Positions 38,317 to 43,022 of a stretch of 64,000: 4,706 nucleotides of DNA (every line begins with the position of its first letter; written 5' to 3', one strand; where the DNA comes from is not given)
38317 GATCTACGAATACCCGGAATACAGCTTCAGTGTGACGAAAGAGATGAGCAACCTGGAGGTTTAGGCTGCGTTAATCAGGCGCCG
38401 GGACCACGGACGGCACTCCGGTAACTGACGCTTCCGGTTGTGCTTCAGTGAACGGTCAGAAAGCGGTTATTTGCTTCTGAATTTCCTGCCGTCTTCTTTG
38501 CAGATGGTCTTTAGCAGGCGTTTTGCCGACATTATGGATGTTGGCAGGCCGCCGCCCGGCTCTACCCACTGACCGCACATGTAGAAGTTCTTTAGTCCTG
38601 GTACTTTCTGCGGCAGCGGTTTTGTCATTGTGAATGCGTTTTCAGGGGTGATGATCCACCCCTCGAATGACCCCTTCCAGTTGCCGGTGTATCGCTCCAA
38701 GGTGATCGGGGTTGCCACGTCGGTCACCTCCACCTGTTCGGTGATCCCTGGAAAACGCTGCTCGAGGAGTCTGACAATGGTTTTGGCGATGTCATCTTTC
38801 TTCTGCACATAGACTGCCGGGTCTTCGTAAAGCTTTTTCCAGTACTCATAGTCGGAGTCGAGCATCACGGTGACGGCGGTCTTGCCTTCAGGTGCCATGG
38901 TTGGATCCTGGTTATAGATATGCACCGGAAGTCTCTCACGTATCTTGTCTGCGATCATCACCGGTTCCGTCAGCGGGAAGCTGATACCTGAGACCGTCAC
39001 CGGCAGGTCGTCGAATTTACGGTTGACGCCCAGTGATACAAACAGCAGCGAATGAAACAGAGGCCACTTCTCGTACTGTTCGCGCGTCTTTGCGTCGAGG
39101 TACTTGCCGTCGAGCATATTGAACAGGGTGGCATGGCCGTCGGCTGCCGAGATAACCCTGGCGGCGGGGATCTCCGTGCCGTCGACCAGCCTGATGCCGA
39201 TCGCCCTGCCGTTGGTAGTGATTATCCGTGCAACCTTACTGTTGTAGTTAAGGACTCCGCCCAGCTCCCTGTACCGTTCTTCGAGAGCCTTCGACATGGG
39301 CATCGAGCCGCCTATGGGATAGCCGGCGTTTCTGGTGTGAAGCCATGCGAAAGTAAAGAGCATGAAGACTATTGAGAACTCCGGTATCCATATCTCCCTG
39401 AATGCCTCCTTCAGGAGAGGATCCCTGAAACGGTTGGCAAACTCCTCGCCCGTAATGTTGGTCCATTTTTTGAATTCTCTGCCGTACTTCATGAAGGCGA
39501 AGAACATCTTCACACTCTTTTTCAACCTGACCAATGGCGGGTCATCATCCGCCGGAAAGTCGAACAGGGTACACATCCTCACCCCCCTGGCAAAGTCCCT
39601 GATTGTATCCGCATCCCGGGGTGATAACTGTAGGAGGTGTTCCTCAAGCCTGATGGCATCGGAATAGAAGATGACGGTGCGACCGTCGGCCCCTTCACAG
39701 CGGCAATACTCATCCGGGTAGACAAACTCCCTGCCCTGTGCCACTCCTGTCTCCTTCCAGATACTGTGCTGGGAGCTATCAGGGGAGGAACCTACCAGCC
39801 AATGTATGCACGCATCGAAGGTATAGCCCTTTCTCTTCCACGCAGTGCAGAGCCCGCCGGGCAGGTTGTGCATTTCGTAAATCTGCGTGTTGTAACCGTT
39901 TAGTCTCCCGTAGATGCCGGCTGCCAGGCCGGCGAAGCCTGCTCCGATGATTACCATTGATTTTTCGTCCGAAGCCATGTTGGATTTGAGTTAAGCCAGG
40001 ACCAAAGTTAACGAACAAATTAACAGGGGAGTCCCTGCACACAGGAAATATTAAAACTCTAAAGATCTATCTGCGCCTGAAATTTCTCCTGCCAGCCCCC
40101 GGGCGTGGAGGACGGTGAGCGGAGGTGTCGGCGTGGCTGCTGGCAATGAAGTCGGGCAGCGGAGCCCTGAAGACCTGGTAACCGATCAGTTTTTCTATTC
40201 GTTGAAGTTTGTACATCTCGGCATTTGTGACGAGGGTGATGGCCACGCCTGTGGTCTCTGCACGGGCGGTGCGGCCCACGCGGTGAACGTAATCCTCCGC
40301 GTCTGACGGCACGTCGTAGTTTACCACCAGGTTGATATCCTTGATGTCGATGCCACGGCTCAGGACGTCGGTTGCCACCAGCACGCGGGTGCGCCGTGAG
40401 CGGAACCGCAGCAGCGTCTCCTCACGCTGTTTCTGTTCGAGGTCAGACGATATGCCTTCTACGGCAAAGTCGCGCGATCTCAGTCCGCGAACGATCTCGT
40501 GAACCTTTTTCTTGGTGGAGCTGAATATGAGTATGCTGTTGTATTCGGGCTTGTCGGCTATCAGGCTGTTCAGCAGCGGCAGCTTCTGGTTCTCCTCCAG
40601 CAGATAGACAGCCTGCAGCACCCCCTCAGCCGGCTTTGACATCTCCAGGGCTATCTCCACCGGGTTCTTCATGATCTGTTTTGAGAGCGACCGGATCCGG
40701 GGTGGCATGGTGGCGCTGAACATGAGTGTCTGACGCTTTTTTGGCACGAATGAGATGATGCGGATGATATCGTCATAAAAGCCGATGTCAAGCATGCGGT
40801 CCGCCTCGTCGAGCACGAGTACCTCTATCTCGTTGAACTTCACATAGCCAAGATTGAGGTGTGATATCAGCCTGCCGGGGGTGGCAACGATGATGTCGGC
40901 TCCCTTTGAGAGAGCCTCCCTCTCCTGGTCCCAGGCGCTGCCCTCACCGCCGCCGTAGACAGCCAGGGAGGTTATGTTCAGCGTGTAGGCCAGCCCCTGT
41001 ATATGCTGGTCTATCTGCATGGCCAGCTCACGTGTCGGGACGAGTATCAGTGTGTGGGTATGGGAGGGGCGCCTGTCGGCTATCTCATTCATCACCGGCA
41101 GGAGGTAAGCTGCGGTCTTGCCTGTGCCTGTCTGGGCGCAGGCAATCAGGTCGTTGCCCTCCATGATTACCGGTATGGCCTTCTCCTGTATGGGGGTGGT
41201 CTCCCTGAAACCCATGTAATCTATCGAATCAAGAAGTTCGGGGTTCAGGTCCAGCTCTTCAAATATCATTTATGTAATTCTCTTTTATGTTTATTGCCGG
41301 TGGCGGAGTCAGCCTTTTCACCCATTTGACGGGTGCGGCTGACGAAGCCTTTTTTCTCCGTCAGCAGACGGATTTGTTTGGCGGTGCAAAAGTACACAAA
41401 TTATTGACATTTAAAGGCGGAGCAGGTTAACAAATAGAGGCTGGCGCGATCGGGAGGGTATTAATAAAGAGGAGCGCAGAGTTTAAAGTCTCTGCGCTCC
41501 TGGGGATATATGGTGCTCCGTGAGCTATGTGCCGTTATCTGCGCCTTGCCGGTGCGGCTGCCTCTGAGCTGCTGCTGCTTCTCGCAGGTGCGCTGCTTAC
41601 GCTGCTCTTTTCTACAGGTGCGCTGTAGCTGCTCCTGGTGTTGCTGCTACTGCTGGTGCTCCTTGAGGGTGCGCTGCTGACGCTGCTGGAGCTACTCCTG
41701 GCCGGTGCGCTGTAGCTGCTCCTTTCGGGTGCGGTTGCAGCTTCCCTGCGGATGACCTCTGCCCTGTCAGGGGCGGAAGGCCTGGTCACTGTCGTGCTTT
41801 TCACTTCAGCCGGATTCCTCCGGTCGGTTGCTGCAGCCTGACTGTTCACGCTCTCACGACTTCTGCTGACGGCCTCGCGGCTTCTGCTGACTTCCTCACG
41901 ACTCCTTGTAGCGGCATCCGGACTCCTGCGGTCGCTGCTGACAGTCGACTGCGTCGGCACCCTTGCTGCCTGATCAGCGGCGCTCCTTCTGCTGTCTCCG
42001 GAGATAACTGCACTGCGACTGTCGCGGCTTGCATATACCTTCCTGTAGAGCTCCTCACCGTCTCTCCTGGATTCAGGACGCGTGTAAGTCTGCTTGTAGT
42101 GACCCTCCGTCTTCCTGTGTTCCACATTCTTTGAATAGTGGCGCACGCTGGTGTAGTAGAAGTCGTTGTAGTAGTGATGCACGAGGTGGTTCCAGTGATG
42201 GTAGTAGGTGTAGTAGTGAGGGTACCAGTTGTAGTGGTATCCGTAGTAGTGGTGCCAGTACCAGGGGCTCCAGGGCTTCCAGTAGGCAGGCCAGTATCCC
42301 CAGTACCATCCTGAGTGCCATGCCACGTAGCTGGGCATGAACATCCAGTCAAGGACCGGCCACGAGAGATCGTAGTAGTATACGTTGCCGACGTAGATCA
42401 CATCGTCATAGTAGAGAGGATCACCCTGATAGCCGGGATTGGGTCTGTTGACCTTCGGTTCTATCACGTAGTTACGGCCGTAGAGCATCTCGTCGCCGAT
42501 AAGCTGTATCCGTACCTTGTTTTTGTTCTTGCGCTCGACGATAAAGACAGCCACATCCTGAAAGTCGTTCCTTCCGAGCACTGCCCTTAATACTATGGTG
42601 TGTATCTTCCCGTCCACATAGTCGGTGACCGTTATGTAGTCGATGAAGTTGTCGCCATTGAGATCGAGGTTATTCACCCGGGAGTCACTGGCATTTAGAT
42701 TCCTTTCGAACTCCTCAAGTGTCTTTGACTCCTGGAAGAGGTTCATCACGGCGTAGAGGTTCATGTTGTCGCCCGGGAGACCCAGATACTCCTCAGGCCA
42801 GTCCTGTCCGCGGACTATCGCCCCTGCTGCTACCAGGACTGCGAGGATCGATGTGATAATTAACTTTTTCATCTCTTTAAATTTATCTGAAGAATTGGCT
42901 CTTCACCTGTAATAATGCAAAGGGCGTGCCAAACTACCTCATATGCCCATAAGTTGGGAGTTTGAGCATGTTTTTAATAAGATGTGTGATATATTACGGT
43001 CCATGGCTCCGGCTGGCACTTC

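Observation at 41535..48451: Two paralogous secreted proteins (Ca-loop domain, W/Y/H-rich block, Ser/Arg-rich tail) flank a PadR membrane-protein cassette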

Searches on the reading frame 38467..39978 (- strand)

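Call 105: search_protein_families(library=pfam, proteins=[window:38467-39978:-], max_evalue=0.00001)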
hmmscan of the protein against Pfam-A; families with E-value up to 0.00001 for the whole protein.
window:38467-39978:- (503 aa): 3 families
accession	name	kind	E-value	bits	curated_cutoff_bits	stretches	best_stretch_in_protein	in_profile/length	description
PF01593.30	Amino_oxidase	-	7.5e-19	68.8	19.8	1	15-487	1-437/443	Flavin containing amine oxidoreductase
PF13450.12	NAD_binding_8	-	8.5e-12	45.6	21.9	1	10-68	1-59/68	NAD(P)-binding Rossmann-like domain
PF01266.30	DAO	-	1.8e-06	28.2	27.9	0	9-41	3-35/353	FAD dependent oxidoreductase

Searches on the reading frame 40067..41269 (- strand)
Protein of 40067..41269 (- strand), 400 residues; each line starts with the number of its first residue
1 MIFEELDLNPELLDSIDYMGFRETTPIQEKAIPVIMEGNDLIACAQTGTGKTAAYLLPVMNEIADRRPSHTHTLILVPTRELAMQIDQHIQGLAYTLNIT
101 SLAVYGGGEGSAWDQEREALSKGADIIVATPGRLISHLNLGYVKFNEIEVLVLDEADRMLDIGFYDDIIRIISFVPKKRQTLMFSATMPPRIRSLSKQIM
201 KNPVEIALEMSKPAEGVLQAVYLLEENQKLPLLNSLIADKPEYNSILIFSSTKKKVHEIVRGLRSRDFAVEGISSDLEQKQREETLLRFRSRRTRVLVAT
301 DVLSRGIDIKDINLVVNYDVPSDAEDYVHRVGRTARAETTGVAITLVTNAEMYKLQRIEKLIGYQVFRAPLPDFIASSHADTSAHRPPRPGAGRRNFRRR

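Call 105: search_protein_families(library=pfam, proteins=[window:40067-41269:-], max_evalue=0.00001)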
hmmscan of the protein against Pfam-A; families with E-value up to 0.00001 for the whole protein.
window:40067-41269:- (400 aa): 3 families
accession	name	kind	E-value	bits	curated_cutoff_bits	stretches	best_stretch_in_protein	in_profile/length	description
PF00270.35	DEAD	-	1.6e-50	171.6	26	1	25-192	1-164/167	DEAD/DEAH box helicase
PF00271.37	Helicase_C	-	3.2e-29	101.8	23.5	1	229-337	2-109/110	Helicase conserved C-terminal domain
PF04851.21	ResIII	-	4.2e-09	37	22.5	1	28-188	8-162/164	Type III restriction enzyme, res subunit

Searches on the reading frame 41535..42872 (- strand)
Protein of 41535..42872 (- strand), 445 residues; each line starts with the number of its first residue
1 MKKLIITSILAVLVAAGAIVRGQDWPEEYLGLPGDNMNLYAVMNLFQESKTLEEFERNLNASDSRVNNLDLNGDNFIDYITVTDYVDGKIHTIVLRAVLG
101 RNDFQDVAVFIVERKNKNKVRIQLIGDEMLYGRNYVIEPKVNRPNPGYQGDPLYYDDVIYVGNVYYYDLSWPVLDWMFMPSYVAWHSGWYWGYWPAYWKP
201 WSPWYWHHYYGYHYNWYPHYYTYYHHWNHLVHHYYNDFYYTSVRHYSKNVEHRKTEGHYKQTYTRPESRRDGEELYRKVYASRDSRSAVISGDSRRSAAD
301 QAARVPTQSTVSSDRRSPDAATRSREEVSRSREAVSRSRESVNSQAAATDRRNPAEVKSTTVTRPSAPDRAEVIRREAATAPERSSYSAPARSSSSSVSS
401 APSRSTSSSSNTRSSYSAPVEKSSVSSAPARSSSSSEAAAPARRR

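Call 3: search_protein_families(library=pfam, proteins=[window:41535-42872:-], max_evalue=1)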
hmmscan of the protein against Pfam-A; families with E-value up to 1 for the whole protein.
window:41535-42872:- (445 aa): 0 families

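Call 4: search_protein_families(library=ncbifam, proteins=[window:41535-42872:-], max_evalue=1)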
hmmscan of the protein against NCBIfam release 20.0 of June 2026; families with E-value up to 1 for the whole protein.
window:41535-42872:- (445 aa): 1 family
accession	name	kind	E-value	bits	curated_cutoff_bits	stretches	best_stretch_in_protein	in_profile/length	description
NF046077.1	LPS_M949_RS01915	subfamily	0.0029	17.5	60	1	35-146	29-141/154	M949_RS01915 family surface polysaccharide biosynthesis protein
